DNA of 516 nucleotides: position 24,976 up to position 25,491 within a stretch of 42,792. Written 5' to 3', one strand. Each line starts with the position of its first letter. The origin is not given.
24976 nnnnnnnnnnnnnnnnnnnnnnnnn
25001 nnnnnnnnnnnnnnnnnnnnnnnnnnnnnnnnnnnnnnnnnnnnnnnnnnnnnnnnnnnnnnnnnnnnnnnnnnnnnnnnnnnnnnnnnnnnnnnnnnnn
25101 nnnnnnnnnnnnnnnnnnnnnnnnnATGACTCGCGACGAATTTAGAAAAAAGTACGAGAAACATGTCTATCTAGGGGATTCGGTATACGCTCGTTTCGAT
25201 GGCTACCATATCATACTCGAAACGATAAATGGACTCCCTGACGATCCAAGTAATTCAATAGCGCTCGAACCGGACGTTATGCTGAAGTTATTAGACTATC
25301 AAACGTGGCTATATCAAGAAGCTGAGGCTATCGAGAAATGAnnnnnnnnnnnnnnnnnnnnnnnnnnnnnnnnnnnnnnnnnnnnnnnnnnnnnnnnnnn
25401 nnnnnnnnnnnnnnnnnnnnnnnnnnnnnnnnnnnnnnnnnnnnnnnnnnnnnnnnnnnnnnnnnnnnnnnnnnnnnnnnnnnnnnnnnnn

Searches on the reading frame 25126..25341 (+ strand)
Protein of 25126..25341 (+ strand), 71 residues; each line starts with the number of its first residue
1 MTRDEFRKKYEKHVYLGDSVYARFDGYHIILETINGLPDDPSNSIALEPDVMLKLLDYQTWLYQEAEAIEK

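Call 66: search_protein_families(library=phrogs, proteins=[window:25126-25341:+], max_evalue=0.01)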
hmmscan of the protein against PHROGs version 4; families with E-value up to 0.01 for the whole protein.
window:25126-25341:+ (71 aa): 1 family
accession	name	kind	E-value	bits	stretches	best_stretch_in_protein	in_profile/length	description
phrog_11545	-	unknown function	0.008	17.6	0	14-58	8-51/59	-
